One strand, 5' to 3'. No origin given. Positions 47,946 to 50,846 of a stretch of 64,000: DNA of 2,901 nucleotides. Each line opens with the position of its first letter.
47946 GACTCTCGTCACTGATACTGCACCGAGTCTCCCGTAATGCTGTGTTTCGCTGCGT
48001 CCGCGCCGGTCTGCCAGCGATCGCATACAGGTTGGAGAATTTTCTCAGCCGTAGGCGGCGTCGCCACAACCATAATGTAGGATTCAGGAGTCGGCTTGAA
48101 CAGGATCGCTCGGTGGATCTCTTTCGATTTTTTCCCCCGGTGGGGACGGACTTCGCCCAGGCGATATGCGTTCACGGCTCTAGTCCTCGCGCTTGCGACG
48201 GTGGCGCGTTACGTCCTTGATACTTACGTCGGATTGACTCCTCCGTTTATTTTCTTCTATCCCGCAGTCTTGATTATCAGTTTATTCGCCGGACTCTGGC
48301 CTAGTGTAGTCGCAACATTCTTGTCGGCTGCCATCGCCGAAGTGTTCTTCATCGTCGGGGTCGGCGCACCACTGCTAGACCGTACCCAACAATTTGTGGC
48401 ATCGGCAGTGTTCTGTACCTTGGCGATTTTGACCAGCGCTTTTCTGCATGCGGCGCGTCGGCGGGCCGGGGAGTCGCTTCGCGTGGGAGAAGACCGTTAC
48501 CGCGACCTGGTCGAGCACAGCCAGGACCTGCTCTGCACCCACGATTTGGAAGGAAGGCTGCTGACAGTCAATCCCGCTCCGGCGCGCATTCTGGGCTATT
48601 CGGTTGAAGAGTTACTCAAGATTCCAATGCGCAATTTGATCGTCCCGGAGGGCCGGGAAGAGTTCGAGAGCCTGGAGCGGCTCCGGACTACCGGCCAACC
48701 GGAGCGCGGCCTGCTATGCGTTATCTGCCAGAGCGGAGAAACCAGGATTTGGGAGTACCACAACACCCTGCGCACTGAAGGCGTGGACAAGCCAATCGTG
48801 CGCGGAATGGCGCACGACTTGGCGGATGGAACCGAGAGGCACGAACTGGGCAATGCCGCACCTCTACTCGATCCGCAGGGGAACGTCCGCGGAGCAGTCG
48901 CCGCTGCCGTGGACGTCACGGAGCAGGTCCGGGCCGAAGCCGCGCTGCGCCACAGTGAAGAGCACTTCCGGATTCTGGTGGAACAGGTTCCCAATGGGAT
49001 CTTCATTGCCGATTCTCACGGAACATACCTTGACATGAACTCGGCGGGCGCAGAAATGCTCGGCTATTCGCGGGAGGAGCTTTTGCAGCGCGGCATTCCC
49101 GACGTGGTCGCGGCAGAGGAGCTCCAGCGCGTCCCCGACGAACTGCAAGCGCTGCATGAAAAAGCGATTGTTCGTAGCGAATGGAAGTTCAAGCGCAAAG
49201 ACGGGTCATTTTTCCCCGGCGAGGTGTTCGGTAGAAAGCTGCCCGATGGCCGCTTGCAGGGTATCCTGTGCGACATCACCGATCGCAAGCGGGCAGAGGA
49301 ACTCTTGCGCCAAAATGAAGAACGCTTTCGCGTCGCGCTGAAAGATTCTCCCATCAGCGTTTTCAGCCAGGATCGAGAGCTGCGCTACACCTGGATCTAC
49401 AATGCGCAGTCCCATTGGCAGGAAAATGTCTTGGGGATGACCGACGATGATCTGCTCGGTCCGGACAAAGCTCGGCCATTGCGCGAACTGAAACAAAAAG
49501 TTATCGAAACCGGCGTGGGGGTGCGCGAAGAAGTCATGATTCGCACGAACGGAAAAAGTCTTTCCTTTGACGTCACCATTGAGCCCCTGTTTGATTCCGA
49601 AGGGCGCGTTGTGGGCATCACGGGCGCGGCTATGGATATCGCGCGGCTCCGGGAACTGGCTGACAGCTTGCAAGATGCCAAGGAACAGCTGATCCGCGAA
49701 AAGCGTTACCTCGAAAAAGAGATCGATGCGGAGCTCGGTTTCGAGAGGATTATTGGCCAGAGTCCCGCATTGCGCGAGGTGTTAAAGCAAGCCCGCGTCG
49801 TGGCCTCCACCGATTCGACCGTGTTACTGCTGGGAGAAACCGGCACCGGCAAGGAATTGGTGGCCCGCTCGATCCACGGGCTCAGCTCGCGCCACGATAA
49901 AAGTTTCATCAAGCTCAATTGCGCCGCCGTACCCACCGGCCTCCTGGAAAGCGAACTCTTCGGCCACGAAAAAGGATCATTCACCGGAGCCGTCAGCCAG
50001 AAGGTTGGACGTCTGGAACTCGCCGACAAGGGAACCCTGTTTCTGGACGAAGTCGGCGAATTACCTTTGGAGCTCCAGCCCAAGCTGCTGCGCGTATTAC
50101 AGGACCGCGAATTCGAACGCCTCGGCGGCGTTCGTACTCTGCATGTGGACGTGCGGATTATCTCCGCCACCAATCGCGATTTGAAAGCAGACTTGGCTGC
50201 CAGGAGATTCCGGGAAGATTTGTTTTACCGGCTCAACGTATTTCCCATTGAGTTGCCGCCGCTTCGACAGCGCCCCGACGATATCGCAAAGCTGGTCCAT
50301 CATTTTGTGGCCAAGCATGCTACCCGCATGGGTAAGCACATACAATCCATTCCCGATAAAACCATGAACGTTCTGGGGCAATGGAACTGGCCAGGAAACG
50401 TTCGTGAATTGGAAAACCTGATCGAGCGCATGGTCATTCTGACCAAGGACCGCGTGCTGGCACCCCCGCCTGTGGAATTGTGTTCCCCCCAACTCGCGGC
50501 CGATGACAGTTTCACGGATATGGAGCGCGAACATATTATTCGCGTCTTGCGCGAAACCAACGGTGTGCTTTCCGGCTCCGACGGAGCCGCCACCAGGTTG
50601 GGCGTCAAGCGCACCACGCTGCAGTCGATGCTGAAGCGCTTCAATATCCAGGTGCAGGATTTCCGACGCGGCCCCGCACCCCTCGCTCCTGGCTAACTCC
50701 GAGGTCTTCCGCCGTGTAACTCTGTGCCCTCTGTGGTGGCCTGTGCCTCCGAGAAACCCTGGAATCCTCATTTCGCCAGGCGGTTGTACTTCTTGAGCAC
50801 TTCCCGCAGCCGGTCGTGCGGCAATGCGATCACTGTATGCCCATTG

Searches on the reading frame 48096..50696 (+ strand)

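Call 54: search_protein_families(library=pfam, proteins=[window:48096-50696:+], max_evalue=0.0001)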
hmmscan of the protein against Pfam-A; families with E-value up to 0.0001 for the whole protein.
window:48096-50696:+ (866 aa): 12 families
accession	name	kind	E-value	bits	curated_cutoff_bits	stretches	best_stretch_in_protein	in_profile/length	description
PF00158.32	Sigma54_activat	-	2.7e-71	239.1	20.2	1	552-719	1-168/168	Sigma-54 interaction domain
PF08448.16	PAS_4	-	4.6e-35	120.6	23.1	3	418-519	4-109/110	PAS fold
PF00989.32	PAS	-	6.3e-29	100.7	22.6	2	289-395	1-111/113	PAS fold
PF13426.13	PAS_9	-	1.1e-26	93.5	27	2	299-395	1-102/103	PAS domain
PF25601.1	AAA_lid_14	-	3.6e-21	75.2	27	1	724-789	1-66/87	AAA+ ATPase lid domain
PF13188.13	PAS_8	-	1.6e-17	63.1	21.8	2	289-340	1-53/65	PAS domain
PF14532.12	Sigma54_activ_2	-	4.6e-17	63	25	1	553-723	1-138/138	Sigma-54 interaction domain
PF08447.18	PAS_3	-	1.1e-15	58.1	25.6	1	312-380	2-73/89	PAS fold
PF13493.11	DUF4118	-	5.9e-14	52.2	28.4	1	24-127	1-104/107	Domain of unknown function (DUF4118)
PF07728.20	AAA_5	-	3.3e-07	30.8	22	1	576-694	2-123/139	AAA domain (dynein-related subfamily)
PF01078.27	Mg_chelatase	-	2.9e-05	24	20.3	0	550-599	3-48/207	Magnesium chelatase, subunit ChlI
PF02954.25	HTH_8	-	6.3e-05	23.1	22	0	807-849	3-42/42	Bacterial regulatory protein, Fis family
